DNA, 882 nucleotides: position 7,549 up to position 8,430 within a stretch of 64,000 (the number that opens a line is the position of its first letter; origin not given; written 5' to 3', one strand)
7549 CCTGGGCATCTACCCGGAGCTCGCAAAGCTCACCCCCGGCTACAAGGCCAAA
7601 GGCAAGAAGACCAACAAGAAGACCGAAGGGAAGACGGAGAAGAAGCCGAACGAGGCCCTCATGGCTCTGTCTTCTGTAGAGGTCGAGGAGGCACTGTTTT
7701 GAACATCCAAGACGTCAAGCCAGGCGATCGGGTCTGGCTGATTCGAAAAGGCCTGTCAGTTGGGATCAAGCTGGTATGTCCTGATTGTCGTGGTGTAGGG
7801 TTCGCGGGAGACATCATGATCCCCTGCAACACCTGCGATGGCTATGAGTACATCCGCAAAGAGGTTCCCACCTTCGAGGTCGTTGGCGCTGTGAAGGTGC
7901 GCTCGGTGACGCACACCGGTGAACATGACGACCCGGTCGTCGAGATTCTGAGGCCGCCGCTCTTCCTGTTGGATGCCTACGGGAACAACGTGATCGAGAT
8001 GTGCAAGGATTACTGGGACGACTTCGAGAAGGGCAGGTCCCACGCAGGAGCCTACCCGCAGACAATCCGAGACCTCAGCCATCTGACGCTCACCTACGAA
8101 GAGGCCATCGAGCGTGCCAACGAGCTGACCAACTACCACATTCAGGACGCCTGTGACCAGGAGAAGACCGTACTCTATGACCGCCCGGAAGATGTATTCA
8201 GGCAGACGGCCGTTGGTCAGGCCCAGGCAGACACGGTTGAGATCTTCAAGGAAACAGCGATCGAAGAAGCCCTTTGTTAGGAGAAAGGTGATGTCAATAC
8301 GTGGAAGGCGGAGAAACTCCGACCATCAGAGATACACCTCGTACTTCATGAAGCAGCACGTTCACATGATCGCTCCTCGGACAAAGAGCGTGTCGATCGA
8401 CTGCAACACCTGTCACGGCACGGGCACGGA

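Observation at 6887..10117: Tandem array of four diverged proteins, each opening with a DnaJ-type CxxCxGxG zinc-finger pair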

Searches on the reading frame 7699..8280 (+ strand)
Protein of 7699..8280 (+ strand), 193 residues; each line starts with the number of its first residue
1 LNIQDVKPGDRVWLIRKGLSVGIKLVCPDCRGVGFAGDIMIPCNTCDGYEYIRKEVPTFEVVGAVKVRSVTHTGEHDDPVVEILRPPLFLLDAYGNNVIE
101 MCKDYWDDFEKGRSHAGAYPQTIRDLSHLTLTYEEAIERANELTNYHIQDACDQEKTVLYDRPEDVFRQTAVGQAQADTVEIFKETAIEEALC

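Call 4: search_protein_families(library=pfam, proteins=[window:7699-8280:+], max_evalue=1)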
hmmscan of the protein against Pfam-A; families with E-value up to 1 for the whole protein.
window:7699-8280:+ (193 aa): 1 family
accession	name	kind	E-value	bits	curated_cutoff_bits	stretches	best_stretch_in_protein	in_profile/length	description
PF00684.25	DnaJ_CXXCXGXG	-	0.04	14.6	32.7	1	24-48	41-63/65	DnaJ central domain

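Call 6: search_protein_families(library=phrogs, proteins=[window:7699-8280:+], max_evalue=0.1)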
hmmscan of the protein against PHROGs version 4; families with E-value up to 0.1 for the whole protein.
window:7699-8280:+ (193 aa): 3 families
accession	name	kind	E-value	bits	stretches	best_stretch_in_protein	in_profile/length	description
phrog_28476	-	unknown function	0.036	15.6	1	24-50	8-34/92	-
phrog_12574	-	unknown function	0.061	14.6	0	22-55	34-71/75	-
phrog_23058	-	unknown function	0.068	14.6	0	26-48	24-44/74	-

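Call 15: find_related_loci(query=window:7699-8280:+, collection=viral_contigs, flank=10000)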
Query window:7699-8280:+ (193 aa) in viral_contigs; peptide patterns used: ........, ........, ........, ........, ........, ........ (x = any residue, [..] = any of these).
2 stretches matched a pattern, but none encodes a relative of the query by tblastn (E <= 1e-3).

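Call 19: find_homologous_proteins(query=A2, max_evalue=10)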
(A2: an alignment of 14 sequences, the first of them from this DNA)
Query A2 (14 sequences) (193 aa, profile of the alignment): 10 proteins with E <= 10 among 6489 candidates.
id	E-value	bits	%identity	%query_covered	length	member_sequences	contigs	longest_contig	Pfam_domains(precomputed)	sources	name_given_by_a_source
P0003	2.4e-108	378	22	55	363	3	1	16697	-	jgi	-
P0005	9.7e-42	161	56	5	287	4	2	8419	-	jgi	-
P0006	5.5e-39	152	99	100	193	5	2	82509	-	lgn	-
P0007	4.5e-30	123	67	98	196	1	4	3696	-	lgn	-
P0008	6.3e-29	119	64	98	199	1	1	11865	-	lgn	-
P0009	1.5e-28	118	63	98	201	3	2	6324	-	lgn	-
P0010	8.7e-3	34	41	24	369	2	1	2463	PF00226.37,PF00684.26,PF01556.24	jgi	jgi:molecular chaperone DnaJ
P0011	1.0e-2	34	41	24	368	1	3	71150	PF00226.37,PF00684.26,PF01556.24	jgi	jgi:molecular chaperone DnaJ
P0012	1.6e-2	33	39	24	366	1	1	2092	PF00226.37,PF15777.11,PF00684.26,PF01556.24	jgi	jgi:molecular chaperone DnaJ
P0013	8.7e-2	31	39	24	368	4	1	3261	PF00226.37,PF15777.11,PF00684.26,PF01556.24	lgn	-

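Call 20: find_encoding_contigs(protein=P0008, flank=10000, max_places=3)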
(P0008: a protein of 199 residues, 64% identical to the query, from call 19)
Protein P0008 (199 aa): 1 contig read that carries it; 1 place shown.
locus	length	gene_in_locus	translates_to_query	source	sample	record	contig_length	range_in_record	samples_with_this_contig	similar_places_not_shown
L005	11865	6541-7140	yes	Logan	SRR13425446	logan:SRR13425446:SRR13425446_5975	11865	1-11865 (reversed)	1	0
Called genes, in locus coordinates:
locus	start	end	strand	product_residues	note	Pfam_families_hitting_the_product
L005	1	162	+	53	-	?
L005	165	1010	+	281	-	-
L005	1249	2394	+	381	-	-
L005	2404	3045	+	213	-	-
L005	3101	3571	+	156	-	-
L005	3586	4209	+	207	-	-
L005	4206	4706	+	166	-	-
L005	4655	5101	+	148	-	PF01844:HNH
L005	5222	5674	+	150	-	-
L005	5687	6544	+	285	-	-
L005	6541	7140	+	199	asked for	-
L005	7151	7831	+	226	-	-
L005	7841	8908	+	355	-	-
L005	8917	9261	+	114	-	-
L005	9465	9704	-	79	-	-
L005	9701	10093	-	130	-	-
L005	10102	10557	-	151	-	PF13730:HTH_36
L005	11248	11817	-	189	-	PF13560:HTH_31, PF01381:HTH_3, PF13443:HTH_26 (faint)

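Call 21: find_encoding_contigs(protein=P0009, flank=10000, max_places=3)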
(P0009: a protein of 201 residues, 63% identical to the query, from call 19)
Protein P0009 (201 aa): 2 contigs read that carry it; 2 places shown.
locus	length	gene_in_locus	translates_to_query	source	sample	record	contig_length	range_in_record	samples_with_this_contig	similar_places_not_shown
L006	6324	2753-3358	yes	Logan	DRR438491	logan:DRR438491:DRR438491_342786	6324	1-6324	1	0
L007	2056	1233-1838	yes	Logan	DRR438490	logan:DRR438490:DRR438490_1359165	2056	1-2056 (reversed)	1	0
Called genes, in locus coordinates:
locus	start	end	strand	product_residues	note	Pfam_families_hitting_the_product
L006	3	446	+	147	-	?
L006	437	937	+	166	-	-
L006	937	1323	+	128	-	PF01844:HNH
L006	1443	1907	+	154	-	-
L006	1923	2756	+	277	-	-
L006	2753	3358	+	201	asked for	-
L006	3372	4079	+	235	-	-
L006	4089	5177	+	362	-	-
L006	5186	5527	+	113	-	-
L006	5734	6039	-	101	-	-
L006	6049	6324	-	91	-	?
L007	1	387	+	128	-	?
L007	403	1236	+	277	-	-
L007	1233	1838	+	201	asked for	-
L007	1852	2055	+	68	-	?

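Call 22: find_encoding_contigs(protein=P0007, flank=10000, max_places=3)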
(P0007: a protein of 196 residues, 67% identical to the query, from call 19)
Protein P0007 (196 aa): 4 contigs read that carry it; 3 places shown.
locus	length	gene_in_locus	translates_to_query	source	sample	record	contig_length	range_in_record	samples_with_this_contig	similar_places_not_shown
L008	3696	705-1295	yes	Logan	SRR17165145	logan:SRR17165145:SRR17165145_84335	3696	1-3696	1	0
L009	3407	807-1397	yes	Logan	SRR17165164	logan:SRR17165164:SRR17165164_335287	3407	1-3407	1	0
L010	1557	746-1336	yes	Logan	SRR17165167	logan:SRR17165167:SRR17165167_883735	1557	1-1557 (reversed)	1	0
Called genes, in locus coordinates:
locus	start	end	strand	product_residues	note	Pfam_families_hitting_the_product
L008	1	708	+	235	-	?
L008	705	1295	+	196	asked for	-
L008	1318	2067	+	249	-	-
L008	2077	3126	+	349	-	-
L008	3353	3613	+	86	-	-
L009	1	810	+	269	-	?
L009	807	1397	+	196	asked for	-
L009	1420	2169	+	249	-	-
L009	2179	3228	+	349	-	-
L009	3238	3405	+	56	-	?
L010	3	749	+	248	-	?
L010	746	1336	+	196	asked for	-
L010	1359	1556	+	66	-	?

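Call 31: predict_structure(alignment_id=A3)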
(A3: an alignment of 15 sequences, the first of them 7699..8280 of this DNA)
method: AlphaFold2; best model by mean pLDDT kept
length: 193 residues; sequences in the alignment: 15
mean_pLDDT: 85.0   pTM: 0.75
mean pLDDT of the five models: 85.0, 84.3, 83.9, 83.1, 80.0
residues with pLDDT >= 90: 114; 70-90: 53; 50-70: 11; < 50: 15
segments of 3 or more residues with pLDDT < 50: 179-193
pLDDT, mean of each block of 10 residues (from residue 1): 88 92 94 86 94 93 95 85 91 82 91 87 94 91 92 94 78 61 40 42
secondary structure, 60 per line:
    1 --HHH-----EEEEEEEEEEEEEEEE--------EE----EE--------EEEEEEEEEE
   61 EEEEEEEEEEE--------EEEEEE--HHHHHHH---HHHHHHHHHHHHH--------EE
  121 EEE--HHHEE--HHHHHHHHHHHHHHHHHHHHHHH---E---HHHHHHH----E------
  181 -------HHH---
elements in order: E11-26 E51-71 E80-85 H88-94 H98-110 E119-123 H133-155 H163-169

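Call 33: search_protein_representatives(alignment_id=A3)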
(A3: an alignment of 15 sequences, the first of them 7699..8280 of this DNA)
Query: 15 sequences, 185 profile positions. Proteins with E-value up to 0.001 (for the whole library): 910; up to 1e-10: 25; up to 1e-30: 8. The best 150 are listed.
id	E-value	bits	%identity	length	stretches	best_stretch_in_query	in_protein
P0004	3.0e-101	353.1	-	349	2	4-175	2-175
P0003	3.1e-100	349.8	-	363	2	1-174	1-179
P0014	5.0e-84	297.0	-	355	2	5-172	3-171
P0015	2.9e-58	213.0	-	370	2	4-168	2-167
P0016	3.9e-50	186.5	-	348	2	4-164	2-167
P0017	5.1e-45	169.8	-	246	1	4-185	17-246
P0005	6.8e-40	153.1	-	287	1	3-184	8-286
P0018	2.2e-34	135.2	-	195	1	2-184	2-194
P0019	4.9e-29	117.7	-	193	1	5-185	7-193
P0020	1.8e-24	102.9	-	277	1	4-184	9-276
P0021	3.2e-23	98.7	-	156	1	4-141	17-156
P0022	1.2e-22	96.9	-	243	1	3-157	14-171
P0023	5.9e-17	78.3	-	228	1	4-143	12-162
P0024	2.0e-16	76.6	-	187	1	6-157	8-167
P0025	3.9e-16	75.7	-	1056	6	19-56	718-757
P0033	3.3e-12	62.8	-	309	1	3-144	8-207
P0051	2.0e-08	50.5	-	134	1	1-139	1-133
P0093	6.8e-07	45.5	-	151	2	3-76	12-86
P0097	7.9e-07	45.3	-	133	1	2-70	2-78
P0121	2.0e-06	44.0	-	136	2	3-80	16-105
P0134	2.9e-06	43.5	-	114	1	3-80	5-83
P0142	4.1e-06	43.0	-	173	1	2-106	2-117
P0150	4.7e-06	42.8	-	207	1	4-147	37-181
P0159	6.2e-06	42.4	-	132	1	4-89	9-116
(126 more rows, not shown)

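Call 37: search_protein_families(library=pfam, proteins=[P0051, P0142, P0150, P0159, P0097, P0134, P0121, P0093, P0024, P0018], max_evalue=0.1)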
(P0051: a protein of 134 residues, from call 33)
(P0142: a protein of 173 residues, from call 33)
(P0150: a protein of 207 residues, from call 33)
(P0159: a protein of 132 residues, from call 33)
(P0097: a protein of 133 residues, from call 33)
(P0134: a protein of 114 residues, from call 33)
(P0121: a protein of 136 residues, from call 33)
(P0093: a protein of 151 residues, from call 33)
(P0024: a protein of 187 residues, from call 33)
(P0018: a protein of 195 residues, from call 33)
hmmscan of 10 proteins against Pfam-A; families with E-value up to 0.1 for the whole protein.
P0051 (134 aa): 7 families
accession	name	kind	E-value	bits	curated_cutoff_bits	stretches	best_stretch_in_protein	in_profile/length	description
PF15777.11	Anti-TRAP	-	0.00026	21.3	32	1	22-56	10-42/59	Tryptophan RNA-binding attenuator protein inhibitory protein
PF00684.25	DnaJ_CXXCXGXG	-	0.0077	16.9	32.7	1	20-55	13-52/65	DnaJ central domain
PF23733.2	GRXCR1-2_C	-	0.015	15.7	26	1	25-57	12-42/47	GRXCR1/2, C-terminal domain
PF21957.2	Zn_ribbon_16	-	0.026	14.9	27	0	15-52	5-42/65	Zinc beta-ribbon finger, putative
PF23455.1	DUF7129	-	0.036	14.3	30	0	44-57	27-39/45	Domain of unknown function (DUF7129)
PF21344.3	Zn_ribbon_LysW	-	0.05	13.7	27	1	24-50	2-27/46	Alpha-aminoadipate carrier protein LysW-like, globular domain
PF17302.8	DUF5351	-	0.082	13.7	27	0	46-54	19-27/29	Family of unknown function (DUF5351)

P0142 (173 aa): 7 families
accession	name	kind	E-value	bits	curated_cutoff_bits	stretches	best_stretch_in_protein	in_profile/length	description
PF15777.11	Anti-TRAP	-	5.8e-08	33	32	1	19-55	5-41/59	Tryptophan RNA-binding attenuator protein inhibitory protein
PF00684.25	DnaJ_CXXCXGXG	-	0.00058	20.5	32.7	1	22-57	13-54/65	DnaJ central domain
PF17302.8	DUF5351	-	0.0011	19.6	27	1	27-55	1-28/29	Family of unknown function (DUF5351)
PF23733.2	GRXCR1-2_C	-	0.0023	18.3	26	1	26-54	11-39/47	GRXCR1/2, C-terminal domain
PF24042.1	DUF7351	-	0.0023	18.2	31.2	1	25-59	2-36/177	Domain of unknown function (DUF7351)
PF14354.12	Lar_restr_allev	-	0.0048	17.6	28.6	1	26-67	5-47/58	Restriction alleviation protein Lar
PF22415.1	PSV_ORF131-like_dom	-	0.061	13.7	27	0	14-41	12-39/80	PSV_Hypothetical protein ORF131-like domain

P0150 (207 aa): 3 families
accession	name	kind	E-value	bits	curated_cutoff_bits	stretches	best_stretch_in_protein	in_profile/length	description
PF15777.11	Anti-TRAP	-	4.3e-06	27.1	32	1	52-85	7-41/59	Tryptophan RNA-binding attenuator protein inhibitory protein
PF00684.25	DnaJ_CXXCXGXG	-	8.8e-05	23.1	32.7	2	58-92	1-33/65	DnaJ central domain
PF23733.2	GRXCR1-2_C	-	0.03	14.7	26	1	58-86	12-41/47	GRXCR1/2, C-terminal domain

P0159 (132 aa): 3 families
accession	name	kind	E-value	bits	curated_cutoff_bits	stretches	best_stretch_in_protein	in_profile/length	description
PF00684.25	DnaJ_CXXCXGXG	-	0.00013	22.6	32.7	1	26-70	14-55/65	DnaJ central domain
PF15777.11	Anti-TRAP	-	0.0012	19.2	32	0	22-42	25-45/59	Tryptophan RNA-binding attenuator protein inhibitory protein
PF14354.12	Lar_restr_allev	-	0.0026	18.4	28.6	1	29-64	5-33/58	Restriction alleviation protein Lar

P0097 (133 aa): 3 families
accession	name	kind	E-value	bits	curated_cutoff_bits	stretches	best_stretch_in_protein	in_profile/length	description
PF00684.25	DnaJ_CXXCXGXG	-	0.00028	21.5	32.7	2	27-56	1-28/65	DnaJ central domain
PF15777.11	Anti-TRAP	-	0.0097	16.3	32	1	25-58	11-45/59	Tryptophan RNA-binding attenuator protein inhibitory protein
PF21581.3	SCD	-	0.032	15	27.5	1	76-126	21-70/75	Stromalin conservative domain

P0134 (114 aa): 7 families
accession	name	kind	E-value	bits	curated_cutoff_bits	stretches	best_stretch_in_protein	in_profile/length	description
PF15777.11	Anti-TRAP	-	3.4e-06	27.4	32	1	25-52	11-41/59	Tryptophan RNA-binding attenuator protein inhibitory protein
PF00684.25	DnaJ_CXXCXGXG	-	2.6e-05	24.8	32.7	1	27-60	1-34/65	DnaJ central domain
PF17302.8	DUF5351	-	0.0046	17.6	27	0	24-34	17-27/29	Family of unknown function (DUF5351)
PF20833.2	RNase_E_G_Thio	-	0.0091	16.6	26.8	0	44-58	2-16/86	RNase E/G, Thioredoxin-like domain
PF25433.1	DUF7895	-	0.013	16.3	27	1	24-56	2-26/75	Domain of unknown function (DUF7895)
PF06677.18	Auto_anti-p27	-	0.047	14.2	24.1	0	24-47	15-39/40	Sjogren's syndrome/scleroderma autoantigen 1 (Autoantigen p27)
PF25436.1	BSD2_CRD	-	0.057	14.1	27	0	24-58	2-30/69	BSD2 cysteine rich domain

P0121 (136 aa): 10 families
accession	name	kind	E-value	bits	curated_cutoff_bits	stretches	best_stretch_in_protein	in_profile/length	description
PF00684.25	DnaJ_CXXCXGXG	-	1.4e-05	25.7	32.7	1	29-75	9-55/65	DnaJ central domain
PF23451.1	Zn_ribbon_PaaD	-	0.00064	19.7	27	0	27-44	6-23/53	PaaD zinc beta ribbon domain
PF15777.11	Anti-TRAP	-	0.0024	18.3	32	1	36-74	11-43/59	Tryptophan RNA-binding attenuator protein inhibitory protein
PF11132.13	SplA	-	0.0061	16.7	25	0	16-37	3-24/74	Transcriptional regulator protein (SplA)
PF21957.2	Zn_ribbon_16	-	0.019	15.3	27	0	28-60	6-39/65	Zinc beta-ribbon finger, putative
PF08271.17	Zn_Ribbon_TF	-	0.024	14.6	29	0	62-82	1-21/43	TFIIB zinc-binding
PF14369.11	Zn_ribbon_19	-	0.037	14.6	30.8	0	31-43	17-29/35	zinc-ribbon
PF06044.18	DpnI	-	0.041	14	26.7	0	13-51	8-47/183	Dam-replacing family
PF03811.18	Zn_ribbon_InsA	-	0.047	13.9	26.1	0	35-51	5-19/35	InsA N-terminal domain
PF24440.1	DUF7559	-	0.074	13.7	27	0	25-47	25-47/52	Family of unknown function (DUF7559)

P0093 (151 aa): 3 families
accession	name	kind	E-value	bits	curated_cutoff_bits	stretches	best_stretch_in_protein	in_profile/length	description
PF00684.25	DnaJ_CXXCXGXG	-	0.00053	20.6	32.7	1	32-57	1-29/65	DnaJ central domain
PF25436.1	BSD2_CRD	-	0.0056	17.3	27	1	12-40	32-59/69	BSD2 cysteine rich domain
PF04800.17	NDUS4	-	0.085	13.6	31.9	0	98-118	50-70/96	NADH dehydrogenase ubiquinone Fe-S protein 4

P0024 (187 aa): 1 family
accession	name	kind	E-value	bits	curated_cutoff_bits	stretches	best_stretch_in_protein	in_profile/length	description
PF00684.25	DnaJ_CXXCXGXG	-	0.018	15.7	32.7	1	28-56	1-31/65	DnaJ central domain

P0018 (195 aa): 1 family
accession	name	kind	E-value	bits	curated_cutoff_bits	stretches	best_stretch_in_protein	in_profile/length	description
PF00684.25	DnaJ_CXXCXGXG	-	0.0039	17.8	32.7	1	28-52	1-26/65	DnaJ central domain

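Call 38: search_protein_families(library=phrogs, proteins=[P0051, P0142, P0150, P0159, P0097, P0134, P0121, P0093, P0024, P0018], max_evalue=0.01)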
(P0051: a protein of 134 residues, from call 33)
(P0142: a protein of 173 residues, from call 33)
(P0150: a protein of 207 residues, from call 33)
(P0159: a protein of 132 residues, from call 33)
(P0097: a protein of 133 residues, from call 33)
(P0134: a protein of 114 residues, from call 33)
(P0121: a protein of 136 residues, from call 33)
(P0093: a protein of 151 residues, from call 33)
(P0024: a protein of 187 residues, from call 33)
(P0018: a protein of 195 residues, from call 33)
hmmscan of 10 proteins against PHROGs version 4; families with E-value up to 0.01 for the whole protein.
P0051 (134 aa): 2 families
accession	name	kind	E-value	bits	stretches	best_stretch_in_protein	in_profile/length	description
phrog_7429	-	unknown function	0.0015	18.8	1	12-75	319-386/418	-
phrog_8897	-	unknown function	0.003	19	1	17-58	78-117/119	-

P0142 (173 aa): 5 families
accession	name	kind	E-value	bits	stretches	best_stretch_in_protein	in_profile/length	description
phrog_6060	-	transcription regulation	0.00018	22.4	1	25-61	14-54/61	anti-termination protein Q-like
phrog_8897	-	unknown function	0.00054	21.4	1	21-55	80-114/119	-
phrog_7429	-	unknown function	0.00094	19.4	1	2-77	307-388/418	-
phrog_127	-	transcription regulation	0.0027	18.4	1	24-56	161-198/253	anti-termination protein Q-like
phrog_4046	-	unknown function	0.0054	17.2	1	17-55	42-79/301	-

P0150 (207 aa): 7 families
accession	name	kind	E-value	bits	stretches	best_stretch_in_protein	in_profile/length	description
phrog_127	-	transcription regulation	0.00061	20.5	1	48-87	141-173/253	anti-termination protein Q-like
phrog_8897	-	unknown function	0.00081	20.8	1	50-86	78-115/119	-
phrog_20807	-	unknown function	0.0011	19.6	1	53-91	100-141/222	-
phrog_6060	-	transcription regulation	0.0038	18.1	1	57-86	15-49/61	anti-termination protein Q-like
phrog_26056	-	unknown function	0.0056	17.9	0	56-101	2-47/69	-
phrog_6730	-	unknown function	0.0058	17.6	0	72-89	40-57/106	-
phrog_15785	-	unknown function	0.0075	17.4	0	55-91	2-38/92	-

P0159 (132 aa): 2 families
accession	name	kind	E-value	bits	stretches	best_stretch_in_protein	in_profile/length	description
phrog_6060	-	transcription regulation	0.0021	18.9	1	24-66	10-47/61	anti-termination protein Q-like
phrog_7429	-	unknown function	0.0037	17.5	0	14-84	316-381/418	-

P0097 (133 aa): 4 families
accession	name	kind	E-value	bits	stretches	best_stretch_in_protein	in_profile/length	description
phrog_9961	-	unknown function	0.0011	20.5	1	22-74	5-56/99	-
phrog_25592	-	unknown function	0.0011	19.6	1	21-80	135-193/229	-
phrog_17382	-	unknown function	0.0044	17.6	1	17-59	175-216/273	-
phrog_4046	-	unknown function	0.006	17.1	1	24-56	49-81/301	-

P0134 (114 aa): 9 families
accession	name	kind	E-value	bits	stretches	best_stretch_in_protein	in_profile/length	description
phrog_3931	-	unknown function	2.1e-05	25.6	1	23-56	28-59/59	-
phrog_37414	-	unknown function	0.0019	18.9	1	24-55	97-129/204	-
phrog_12902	-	unknown function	0.0023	19.2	1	26-57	25-56/61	-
phrog_6060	-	transcription regulation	0.0036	18.2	0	24-54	13-50/61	anti-termination protein Q-like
phrog_17382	-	unknown function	0.0036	17.9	1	22-52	180-209/273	-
phrog_4046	-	unknown function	0.0036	17.8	1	25-57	50-84/301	-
phrog_14965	-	unknown function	0.0073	16.9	1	25-69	103-141/200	-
phrog_15785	-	unknown function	0.0083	17.3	0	26-77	4-53/92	-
phrog_127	-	transcription regulation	0.0099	16.5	0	25-53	149-198/253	anti-termination protein Q-like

P0121 (136 aa): 1 family
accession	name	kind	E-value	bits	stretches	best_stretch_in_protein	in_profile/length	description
phrog_7429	-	unknown function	9.3e-05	22.7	1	8-76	302-367/418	-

P0093 (151 aa): 2 families
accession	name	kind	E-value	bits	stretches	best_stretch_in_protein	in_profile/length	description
phrog_3931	-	unknown function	0.00016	22.7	1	21-53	21-54/59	-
phrog_28204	-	unknown function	0.0043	18.4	1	67-118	42-95/95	-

P0024 (187 aa): 1 family
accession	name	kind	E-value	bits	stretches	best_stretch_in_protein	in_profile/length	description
phrog_3931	-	unknown function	0.0075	17.4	0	27-52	31-56/59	-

P0018 (195 aa): 0 families

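Call 42: fold_search(model_id=the predicted structure, library=viral)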
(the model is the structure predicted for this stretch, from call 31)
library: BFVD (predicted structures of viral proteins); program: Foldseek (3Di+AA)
matches with E <= 10: 268; with E <= 0.001: 1
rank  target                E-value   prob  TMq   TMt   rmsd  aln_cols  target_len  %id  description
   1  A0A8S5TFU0            1.7e-04  1.00  0.24  0.22   9.8       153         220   18  Cysteine-rich protein [Siphoviridae sp. ctbgC51]
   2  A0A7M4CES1            3.8e-02  0.23  0.12  0.08  13.7       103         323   14  J domain-containing protein [Pyramimonas orientalis virus 01B]
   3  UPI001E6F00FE         5.8e-02  0.85  0.33  0.43  13.3       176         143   10  (no name look-up for this kind of identifier)
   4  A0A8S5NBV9            9.3e-02  0.82  0.18  0.39   6.9        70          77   21  Chaperone protein DnaJ [Myoviridae sp. ct0Tg8]
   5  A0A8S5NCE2            1.1e-01  0.91  0.19  0.32   5.7        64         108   19  DnaJ [Myoviridae sp. ct9MV2]
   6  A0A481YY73            1.1e-01  0.08  0.15  0.09  24.7       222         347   14  Uncharacterized protein [Marseillevirus LCMAC202]
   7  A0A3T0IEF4            1.5e-01  0.89  0.20  0.46   6.6        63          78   21  (no name in the UniProt tables at hand)
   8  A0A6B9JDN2            1.6e-01  0.06  0.12  0.15  20.1       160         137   11  (no name in the UniProt tables at hand)
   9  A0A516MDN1            1.8e-01  0.96  0.18  0.51   3.7        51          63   27  (no name in the UniProt tables at hand)
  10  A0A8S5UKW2            2.3e-01  0.99  0.18  0.33   3.1        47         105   19  DnaJ-like protein [Myoviridae sp. ctQf419]
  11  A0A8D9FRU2            2.3e-01  0.13  0.21  0.21  14.9       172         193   12  Uncharacterized protein [uncultured marine phage]
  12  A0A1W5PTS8            2.4e-01  0.84  0.18  0.42   4.4        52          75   23  (no name in the UniProt tables at hand)
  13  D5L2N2                2.6e-01  0.69  0.17  0.26  10.4        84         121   15  Uncharacterized protein [uncultured virus]
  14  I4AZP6                2.7e-01  1.00  0.14  0.33   1.4        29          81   38  (no name in the UniProt tables at hand)
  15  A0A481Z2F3            2.7e-01  0.99  0.19  0.48   1.7        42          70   21  Molecular chaperone DnaJ [Mimivirus LCMiAC02]
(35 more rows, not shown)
